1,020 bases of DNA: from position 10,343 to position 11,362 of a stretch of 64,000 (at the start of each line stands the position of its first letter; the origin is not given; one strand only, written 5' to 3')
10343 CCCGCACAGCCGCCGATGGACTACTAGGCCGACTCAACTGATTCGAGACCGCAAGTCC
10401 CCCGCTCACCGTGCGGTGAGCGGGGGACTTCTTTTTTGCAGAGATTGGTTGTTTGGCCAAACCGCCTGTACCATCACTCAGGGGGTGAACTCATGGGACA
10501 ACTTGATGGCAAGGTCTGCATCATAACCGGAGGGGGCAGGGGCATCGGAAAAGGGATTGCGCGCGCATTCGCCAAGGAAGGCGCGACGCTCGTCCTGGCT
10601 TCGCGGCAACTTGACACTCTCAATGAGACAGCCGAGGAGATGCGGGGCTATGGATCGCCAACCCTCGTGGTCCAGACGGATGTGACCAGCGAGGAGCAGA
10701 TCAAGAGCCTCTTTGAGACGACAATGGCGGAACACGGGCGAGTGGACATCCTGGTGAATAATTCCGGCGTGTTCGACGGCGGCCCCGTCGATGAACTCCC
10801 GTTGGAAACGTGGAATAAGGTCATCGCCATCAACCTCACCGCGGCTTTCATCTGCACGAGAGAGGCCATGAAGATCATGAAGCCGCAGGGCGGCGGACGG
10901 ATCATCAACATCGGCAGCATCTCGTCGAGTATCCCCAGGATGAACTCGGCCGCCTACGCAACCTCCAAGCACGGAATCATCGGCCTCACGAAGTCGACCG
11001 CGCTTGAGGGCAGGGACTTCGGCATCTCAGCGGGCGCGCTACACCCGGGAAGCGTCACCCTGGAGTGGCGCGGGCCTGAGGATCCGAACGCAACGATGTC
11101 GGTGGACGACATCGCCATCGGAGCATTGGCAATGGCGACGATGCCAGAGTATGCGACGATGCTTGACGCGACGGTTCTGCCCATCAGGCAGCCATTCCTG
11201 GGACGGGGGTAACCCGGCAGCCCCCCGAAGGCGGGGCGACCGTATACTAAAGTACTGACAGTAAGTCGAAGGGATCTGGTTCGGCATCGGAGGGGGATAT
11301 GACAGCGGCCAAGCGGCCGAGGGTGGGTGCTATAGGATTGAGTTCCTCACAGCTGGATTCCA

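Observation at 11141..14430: About 3.1 kb AT-shifted insertion bounded by 77-bp direct repeats that duplicate a protein-coding gene's 3' end and differ only at synonymous sites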

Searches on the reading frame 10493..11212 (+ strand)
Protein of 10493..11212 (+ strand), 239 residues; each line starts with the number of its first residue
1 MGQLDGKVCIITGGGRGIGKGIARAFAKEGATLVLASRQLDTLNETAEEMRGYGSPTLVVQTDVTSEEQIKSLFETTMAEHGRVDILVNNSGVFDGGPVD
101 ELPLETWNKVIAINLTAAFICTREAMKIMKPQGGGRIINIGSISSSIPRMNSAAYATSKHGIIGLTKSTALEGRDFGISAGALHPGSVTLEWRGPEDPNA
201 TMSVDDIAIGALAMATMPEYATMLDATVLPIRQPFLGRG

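Call 7: search_protein_families(library=pfam, proteins=[window:10493-11212:+], max_evalue=0.1)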
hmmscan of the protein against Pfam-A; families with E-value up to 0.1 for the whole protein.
window:10493-11212:+ (239 aa): 9 families
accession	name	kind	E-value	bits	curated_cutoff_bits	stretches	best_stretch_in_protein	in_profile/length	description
PF00106.31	adh_short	-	5.9e-54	183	26.6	1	7-189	1-183/195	short chain dehydrogenase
PF13561.12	adh_short_C2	-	8.6e-42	143.8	27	1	16-189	6-177/236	Enoyl-(Acyl carrier protein) reductase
PF08659.16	KR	-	3.8e-12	46.9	22.6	1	9-157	3-151/180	KR domain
PF23441.1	SDR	-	5.6e-05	23.1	27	1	8-188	9-194/258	SDR-like rossmann domain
PF03807.23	F420_oxidored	-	0.0022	19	21.6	1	7-57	1-46/94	NADP oxidoreductase coenzyme F420-dependent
PF01370.27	Epimerase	-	0.0072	16.2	20.9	1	10-142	2-115/240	NAD dependent epimerase/dehydratase family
PF00670.27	AdoHcyase_NAD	-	0.015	15.8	27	1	4-58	21-72/162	S-adenosyl-L-homocysteine hydrolase, NAD binding domain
PF02737.24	3HCDH_N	-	0.077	13.3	22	0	13-74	6-64/180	3-hydroxyacyl-CoA dehydrogenase, NAD binding domain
PF08643.16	DUF1776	-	0.078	12.8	25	1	91-190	100-201/294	Fungal family of unknown function (DUF1776)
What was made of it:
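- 10493..11212 (+): SDR (short-chain dehydrogenase) gene, the target. Its last 72 nt plus 5 nt after the stop lie inside repeat copy 1. Pfam adh_short 5.9e-54 (call 7).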

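Call 32: find_homologous_proteins(query=window:10493-11212:+, max_evalue=1e-60)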
Query window:10493-11212:+ (239 aa): 1566 proteins with E <= 1e-60 among 8000 candidates; the best 120 are listed.
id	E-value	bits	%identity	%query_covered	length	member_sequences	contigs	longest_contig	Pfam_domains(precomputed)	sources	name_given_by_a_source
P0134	2.5e-142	490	95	100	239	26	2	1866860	PF08659.17,PF13561.13,PF00106.32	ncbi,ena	-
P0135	8.5e-136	469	89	100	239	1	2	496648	PF08659.17,PF13561.13,PF00106.32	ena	-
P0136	4.5e-135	466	88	100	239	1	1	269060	PF08659.17,PF13561.13,PF00106.32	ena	-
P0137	8.7e-135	465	88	100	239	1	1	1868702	PF08659.17,PF13561.13,PF00106.32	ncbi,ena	-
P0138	4.0e-134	463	88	100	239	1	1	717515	PF08659.17,PF13561.13,PF00106.32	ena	-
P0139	2.8e-128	444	85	100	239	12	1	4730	PF08659.17,PF13561.13,PF00106.32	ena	-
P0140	4.9e-126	437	82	100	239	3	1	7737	PF08659.17,PF13561.13,PF00106.32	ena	-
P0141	3.9e-116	404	76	100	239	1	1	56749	PF08659.17,PF13561.13,PF23441.1,PF00106.32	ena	-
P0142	1.2e-115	403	77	100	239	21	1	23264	PF08659.17,PF13561.13,PF23441.1,PF08643.17,PF00106.32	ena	-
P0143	9.8e-115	400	76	100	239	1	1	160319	PF08659.17,PF13561.13,PF23441.1,PF08643.17,PF00106.32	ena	-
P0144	5.9e-114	397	74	100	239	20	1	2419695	PF08659.17,PF13561.13,PF23441.1,PF08643.17,PF00106.32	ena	-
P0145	9.4e-114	397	76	100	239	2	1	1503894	PF08659.17,PF13561.13,PF23441.1,PF08643.17,PF00106.32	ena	-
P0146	2.3e-110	385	83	87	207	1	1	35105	PF08659.17,PF13561.13,PF00106.32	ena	-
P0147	6.1e-109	381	74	100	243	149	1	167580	PF08659.17,PF13561.13,PF08643.17,PF00106.32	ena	-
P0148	6.2e-107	374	71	100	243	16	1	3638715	PF08659.17,PF13561.13,PF08643.17,PF00106.32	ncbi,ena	-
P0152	5.6e-99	348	84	78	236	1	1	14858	PF08659.17,PF13561.13,PF00106.32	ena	-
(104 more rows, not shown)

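Call 35: find_encoding_contigs(protein=P0134, flank=9000, max_places=3)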
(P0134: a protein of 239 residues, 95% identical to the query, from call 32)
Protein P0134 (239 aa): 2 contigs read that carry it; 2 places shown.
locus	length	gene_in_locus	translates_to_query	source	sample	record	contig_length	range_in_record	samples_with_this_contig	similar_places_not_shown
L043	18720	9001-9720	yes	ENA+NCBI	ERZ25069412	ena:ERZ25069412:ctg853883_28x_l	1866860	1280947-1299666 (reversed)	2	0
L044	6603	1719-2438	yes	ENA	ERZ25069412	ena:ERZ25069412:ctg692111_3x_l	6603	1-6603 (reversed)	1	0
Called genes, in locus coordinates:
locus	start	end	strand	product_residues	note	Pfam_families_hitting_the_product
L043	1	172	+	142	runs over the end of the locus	PF01575:MaoC_dehydratas, PF13452:FAS1_DH_region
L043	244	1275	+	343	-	PF03328:HpcH_HpaI, PF01274:MS_TIM-barrel (faint), PF22484:DUF6986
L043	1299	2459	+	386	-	PF02771:Acyl-CoA_dh_N, PF02770:Acyl-CoA_dh_M, PF00441:Acyl-CoA_dh_1, PF08028:Acyl-CoA_dh_2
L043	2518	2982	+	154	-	PF19315:MC_hydratase, PF01575:MaoC_dehydratas, PF13452:FAS1_DH_region (weak)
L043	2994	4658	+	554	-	PF01642:MM_CoA_mutase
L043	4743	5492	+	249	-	PF00106:adh_short, PF08659:KR, PF13561:adh_short_C2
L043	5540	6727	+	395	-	PF00108:Thiolase_N, PF02803:Thiolase_C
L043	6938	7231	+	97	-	PF00166:Cpn10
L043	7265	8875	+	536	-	PF00118:Cpn60_TCP1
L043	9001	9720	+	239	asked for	PF00106:adh_short, PF08659:KR, PF13561:adh_short_C2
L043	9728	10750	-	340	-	PF00814:TsaD, PF22521:HypF_C_2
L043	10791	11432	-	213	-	-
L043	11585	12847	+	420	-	PF01595:CNNM, PF00571:CBS (weak), PF03471:CorC_HlyC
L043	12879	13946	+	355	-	PF01939:NucS_C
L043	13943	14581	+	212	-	PF00300:His_Phos_1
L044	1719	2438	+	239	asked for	PF00106:adh_short, PF08659:KR, PF13561:adh_short_C2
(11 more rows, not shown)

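Call 36: find_encoding_contigs(protein=P0137, flank=9000, max_places=2)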
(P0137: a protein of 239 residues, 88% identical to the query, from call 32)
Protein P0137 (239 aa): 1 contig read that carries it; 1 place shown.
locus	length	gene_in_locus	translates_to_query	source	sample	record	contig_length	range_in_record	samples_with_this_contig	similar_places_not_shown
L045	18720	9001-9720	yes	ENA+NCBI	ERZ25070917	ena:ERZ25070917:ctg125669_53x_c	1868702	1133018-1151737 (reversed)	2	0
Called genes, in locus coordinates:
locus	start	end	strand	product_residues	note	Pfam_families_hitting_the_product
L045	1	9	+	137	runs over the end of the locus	PF01575:MaoC_dehydratas, PF13452:FAS1_DH_region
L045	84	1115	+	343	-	PF03328:HpcH_HpaI, PF01274:MS_TIM-barrel (weak), PF22484:DUF6986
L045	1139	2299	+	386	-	PF02771:Acyl-CoA_dh_N, PF02770:Acyl-CoA_dh_M, PF00441:Acyl-CoA_dh_1, PF08028:Acyl-CoA_dh_2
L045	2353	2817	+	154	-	PF19315:MC_hydratase, PF01575:MaoC_dehydratas, PF13452:FAS1_DH_region (weak)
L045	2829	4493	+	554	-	PF01642:MM_CoA_mutase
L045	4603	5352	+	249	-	PF00106:adh_short, PF08659:KR, PF13561:adh_short_C2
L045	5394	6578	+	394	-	PF00108:Thiolase_N, PF02803:Thiolase_C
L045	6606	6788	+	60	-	-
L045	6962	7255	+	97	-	PF00166:Cpn10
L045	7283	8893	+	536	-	PF00118:Cpn60_TCP1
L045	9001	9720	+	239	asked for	PF00106:adh_short, PF08659:KR, PF13561:adh_short_C2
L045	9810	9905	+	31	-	-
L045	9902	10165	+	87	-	-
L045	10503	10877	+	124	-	-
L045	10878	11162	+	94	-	-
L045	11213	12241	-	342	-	PF00814:TsaD, PF22521:HypF_C_2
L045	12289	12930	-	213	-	-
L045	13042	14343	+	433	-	PF01595:CNNM, PF00571:CBS (weak), PF03471:CorC_HlyC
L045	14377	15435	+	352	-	PF01939:NucS_C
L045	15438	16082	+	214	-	PF00300:His_Phos_1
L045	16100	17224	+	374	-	PF01171:ATP_bind_3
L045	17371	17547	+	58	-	-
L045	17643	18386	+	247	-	PF07505:DUF5131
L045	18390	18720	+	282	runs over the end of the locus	-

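Call 39: find_encoding_contigs(protein=P0135, flank=9000, max_places=2)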
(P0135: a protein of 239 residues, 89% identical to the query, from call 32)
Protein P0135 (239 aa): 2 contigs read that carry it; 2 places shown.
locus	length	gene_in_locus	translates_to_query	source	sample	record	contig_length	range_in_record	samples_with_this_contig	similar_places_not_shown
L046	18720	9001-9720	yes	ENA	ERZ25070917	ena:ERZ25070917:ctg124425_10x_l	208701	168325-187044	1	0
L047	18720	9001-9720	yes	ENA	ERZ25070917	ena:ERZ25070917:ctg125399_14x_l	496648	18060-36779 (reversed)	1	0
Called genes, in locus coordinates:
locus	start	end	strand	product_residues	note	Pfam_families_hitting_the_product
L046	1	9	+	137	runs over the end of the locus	PF01575:MaoC_dehydratas, PF13452:FAS1_DH_region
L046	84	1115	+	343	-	PF03328:HpcH_HpaI, PF01274:MS_TIM-barrel (weak), PF22484:DUF6986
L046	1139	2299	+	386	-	PF02771:Acyl-CoA_dh_N, PF02770:Acyl-CoA_dh_M, PF00441:Acyl-CoA_dh_1, PF08028:Acyl-CoA_dh_2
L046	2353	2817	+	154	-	PF19315:MC_hydratase, PF01575:MaoC_dehydratas, PF13452:FAS1_DH_region (weak)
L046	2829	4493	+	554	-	PF01642:MM_CoA_mutase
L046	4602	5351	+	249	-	PF00106:adh_short, PF08659:KR, PF13561:adh_short_C2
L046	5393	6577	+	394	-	PF00108:Thiolase_N, PF02803:Thiolase_C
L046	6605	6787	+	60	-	-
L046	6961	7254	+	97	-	PF00166:Cpn10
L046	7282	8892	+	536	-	PF00118:Cpn60_TCP1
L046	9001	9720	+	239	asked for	PF00106:adh_short, PF08659:KR, PF13561:adh_short_C2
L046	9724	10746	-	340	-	PF00814:TsaD, PF22521:HypF_C_2 (weak)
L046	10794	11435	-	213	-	-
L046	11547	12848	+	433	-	PF01595:CNNM, PF00571:CBS (weak), PF03471:CorC_HlyC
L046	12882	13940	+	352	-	PF01939:NucS_C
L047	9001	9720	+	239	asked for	PF00106:adh_short, PF08659:KR, PF13561:adh_short_C2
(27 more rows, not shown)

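Call 40: find_encoding_contigs(protein=P0136, flank=9000, max_places=2)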
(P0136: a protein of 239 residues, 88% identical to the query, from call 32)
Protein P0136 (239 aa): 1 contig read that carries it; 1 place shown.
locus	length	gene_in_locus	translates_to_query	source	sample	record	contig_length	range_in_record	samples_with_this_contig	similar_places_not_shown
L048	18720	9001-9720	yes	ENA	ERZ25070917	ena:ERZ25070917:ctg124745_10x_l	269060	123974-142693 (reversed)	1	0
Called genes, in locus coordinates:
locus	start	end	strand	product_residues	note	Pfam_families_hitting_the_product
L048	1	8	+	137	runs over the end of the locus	PF01575:MaoC_dehydratas, PF13452:FAS1_DH_region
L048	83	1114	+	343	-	PF03328:HpcH_HpaI, PF01274:MS_TIM-barrel (weak), PF22484:DUF6986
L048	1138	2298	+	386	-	PF02771:Acyl-CoA_dh_N, PF02770:Acyl-CoA_dh_M, PF00441:Acyl-CoA_dh_1, PF08028:Acyl-CoA_dh_2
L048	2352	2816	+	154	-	PF19315:MC_hydratase, PF01575:MaoC_dehydratas, PF13452:FAS1_DH_region (weak)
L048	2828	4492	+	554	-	PF01642:MM_CoA_mutase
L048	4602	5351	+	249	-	PF00106:adh_short, PF08659:KR, PF13561:adh_short_C2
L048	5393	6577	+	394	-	PF00108:Thiolase_N, PF02803:Thiolase_C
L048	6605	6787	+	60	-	-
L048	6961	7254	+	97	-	PF00166:Cpn10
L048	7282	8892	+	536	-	PF00118:Cpn60_TCP1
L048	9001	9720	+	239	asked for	PF00106:adh_short, PF08659:KR, PF13561:adh_short_C2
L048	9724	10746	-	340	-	PF00814:TsaD, PF22521:HypF_C_2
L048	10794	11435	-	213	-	-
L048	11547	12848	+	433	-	PF01595:CNNM, PF00571:CBS (weak), PF03471:CorC_HlyC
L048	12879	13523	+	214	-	PF00300:His_Phos_1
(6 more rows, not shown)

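Call 41: find_encoding_contigs(protein=P0152, flank=9000, max_places=2)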
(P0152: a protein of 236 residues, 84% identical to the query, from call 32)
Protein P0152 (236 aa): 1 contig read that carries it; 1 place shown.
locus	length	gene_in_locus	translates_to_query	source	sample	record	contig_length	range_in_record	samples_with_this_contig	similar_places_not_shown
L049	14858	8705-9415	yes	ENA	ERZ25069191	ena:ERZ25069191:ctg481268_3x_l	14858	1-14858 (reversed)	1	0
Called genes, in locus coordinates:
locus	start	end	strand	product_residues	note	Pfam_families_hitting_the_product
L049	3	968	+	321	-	?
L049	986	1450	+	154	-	PF19315:MC_hydratase, PF01575:MaoC_dehydratas, PF13452:FAS1_DH_region (weak)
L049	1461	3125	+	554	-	PF01642:MM_CoA_mutase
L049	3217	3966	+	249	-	PF00106:adh_short, PF08659:KR, PF13561:adh_short_C2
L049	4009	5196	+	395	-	PF00108:Thiolase_N, PF22691:Thiolase_C_1 (faint), PF02803:Thiolase_C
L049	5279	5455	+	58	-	-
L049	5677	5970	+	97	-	PF00166:Cpn10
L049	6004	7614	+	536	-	PF00118:Cpn60_TCP1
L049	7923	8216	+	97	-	-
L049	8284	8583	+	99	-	-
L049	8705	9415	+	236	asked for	PF00106:adh_short, PF08659:KR, PF13561:adh_short_C2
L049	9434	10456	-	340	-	PF00814:TsaD, PF22521:HypF_C_2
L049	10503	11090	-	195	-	-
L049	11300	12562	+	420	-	PF01595:CNNM, PF00571:CBS (weak), PF03471:CorC_HlyC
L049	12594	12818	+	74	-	-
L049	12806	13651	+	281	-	-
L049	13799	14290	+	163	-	PF00300:His_Phos_1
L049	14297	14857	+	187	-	?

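Call 56: search_protein_families(library=ncbifam, proteins=[L045:9902-10162:+, L045:10503-10874:+, L045:10878-11159:+], max_evalue=0.01)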
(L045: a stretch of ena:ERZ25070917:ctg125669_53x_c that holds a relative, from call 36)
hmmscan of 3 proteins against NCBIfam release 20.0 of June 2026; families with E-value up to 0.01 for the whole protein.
L045:9902-10162:+ (87 aa): 0 families

L045:10503-10874:+ (124 aa): 0 families

L045:10878-11159:+ (94 aa): 0 families

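Call 57: search_protein_families(library=pfam, proteins=[L045:9902-10162:+, L045:10503-10874:+, L045:10878-11159:+, L049:7923-8213:+, L049:8284-8580:+], max_evalue=0.01)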
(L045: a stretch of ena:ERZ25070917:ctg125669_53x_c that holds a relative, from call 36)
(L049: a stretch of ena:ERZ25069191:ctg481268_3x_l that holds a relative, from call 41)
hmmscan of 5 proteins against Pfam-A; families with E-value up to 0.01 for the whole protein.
L045:9902-10162:+ (87 aa): 0 families

L045:10503-10874:+ (124 aa): 0 families

L045:10878-11159:+ (94 aa): 0 families

L049:7923-8213:+ (97 aa): 0 families

L049:8284-8580:+ (99 aa): 0 families

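Call 70: find_encoding_contigs(protein=window:10493-11212:+, flank=6000, max_places=10)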
Protein window:10493-11212:+ (239 aa): 6 contigs read that carry it; 5 places shown.
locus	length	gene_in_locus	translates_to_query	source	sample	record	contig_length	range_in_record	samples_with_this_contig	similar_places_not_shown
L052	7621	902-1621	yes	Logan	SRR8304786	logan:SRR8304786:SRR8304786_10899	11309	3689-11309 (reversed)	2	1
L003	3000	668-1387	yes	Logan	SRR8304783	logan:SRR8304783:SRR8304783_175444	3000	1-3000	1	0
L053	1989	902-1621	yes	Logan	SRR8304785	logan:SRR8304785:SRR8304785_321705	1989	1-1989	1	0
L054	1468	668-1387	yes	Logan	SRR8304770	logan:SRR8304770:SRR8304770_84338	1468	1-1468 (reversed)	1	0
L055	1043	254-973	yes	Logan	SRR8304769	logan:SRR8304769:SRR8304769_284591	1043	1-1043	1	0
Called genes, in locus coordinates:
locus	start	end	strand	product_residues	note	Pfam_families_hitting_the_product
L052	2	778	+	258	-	?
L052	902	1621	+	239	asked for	PF00106:adh_short, PF08659:KR, PF13561:adh_short_C2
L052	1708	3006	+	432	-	-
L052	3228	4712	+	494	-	PF13365:Trypsin_2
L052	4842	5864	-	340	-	PF00814:TsaD, PF22521:HypF_C_2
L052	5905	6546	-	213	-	-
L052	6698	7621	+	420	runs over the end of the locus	PF01595:CNNM, PF00571:CBS (weak), PF03471:CorC_HlyC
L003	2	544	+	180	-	?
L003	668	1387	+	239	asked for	PF00106:adh_short, PF08659:KR, PF13561:adh_short_C2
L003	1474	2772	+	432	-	-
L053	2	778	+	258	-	?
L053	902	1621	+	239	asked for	PF00106:adh_short, PF08659:KR, PF13561:adh_short_C2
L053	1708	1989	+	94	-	?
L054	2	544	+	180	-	?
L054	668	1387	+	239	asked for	PF00106:adh_short, PF08659:KR, PF13561:adh_short_C2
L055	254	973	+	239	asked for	PF00106:adh_short, PF08659:KR, PF13561:adh_short_C2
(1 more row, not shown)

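Call 71: list_cluster_members(proteins=[P0134])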
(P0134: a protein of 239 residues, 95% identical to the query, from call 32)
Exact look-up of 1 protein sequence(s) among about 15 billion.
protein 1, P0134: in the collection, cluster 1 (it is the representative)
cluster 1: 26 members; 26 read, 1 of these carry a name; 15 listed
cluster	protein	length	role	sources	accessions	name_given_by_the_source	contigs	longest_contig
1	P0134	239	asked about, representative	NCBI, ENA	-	-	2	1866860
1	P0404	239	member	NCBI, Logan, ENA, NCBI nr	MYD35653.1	MAG: SDR family oxidoreductase [Dehalococcoidia bacterium] | SDR family oxidoreductase [Dehalococcoidia bacterium]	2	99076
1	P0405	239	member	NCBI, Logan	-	-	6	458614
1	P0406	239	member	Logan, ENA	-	-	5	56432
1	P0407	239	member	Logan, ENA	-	-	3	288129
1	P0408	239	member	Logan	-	-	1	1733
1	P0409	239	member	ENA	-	-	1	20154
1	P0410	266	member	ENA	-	-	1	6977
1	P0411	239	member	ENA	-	-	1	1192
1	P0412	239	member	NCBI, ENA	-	-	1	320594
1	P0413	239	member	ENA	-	-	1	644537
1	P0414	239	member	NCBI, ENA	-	-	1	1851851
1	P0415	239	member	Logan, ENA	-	-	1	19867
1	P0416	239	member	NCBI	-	-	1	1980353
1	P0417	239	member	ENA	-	-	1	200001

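Call 74: find_encoding_contigs(protein=P0408, flank=6000, max_places=3)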
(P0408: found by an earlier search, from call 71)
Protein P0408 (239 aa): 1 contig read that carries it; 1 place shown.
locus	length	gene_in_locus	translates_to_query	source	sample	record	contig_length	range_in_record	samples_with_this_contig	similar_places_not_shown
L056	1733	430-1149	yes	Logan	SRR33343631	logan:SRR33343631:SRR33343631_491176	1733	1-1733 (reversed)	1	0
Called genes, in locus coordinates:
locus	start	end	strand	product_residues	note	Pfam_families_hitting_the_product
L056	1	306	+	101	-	?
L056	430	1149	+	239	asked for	PF00106:adh_short, PF08659:KR, PF13561:adh_short_C2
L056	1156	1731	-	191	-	?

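Call 75: find_encoding_contigs(protein=P0414, flank=7000, max_places=2)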
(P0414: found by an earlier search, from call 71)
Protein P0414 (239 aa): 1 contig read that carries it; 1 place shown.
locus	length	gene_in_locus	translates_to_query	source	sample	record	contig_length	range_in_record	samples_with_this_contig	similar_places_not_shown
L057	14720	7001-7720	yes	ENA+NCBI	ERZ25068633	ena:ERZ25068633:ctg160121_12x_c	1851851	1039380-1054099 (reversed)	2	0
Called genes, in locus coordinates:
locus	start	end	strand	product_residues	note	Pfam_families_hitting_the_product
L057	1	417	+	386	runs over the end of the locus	PF02771:Acyl-CoA_dh_N, PF02770:Acyl-CoA_dh_M, PF00441:Acyl-CoA_dh_1, PF08028:Acyl-CoA_dh_2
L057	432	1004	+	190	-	PF19315:MC_hydratase, PF01575:MaoC_dehydratas, PF13452:FAS1_DH_region (weak)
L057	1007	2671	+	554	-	PF01642:MM_CoA_mutase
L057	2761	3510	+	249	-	PF00106:adh_short, PF08659:KR, PF13561:adh_short_C2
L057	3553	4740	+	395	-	PF00108:Thiolase_N, PF02803:Thiolase_C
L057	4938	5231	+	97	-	PF00166:Cpn10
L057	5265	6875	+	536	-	PF00118:Cpn60_TCP1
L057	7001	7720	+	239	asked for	PF00106:adh_short, PF08659:KR, PF13561:adh_short_C2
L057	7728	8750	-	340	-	PF00814:TsaD, PF22521:HypF_C_2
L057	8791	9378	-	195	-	-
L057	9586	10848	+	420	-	PF01595:CNNM, PF00571:CBS (weak), PF03471:CorC_HlyC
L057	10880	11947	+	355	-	PF01939:NucS_C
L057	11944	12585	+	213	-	PF00300:His_Phos_1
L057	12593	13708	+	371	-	PF00582:Usp (weak), PF01171:ATP_bind_3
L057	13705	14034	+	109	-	-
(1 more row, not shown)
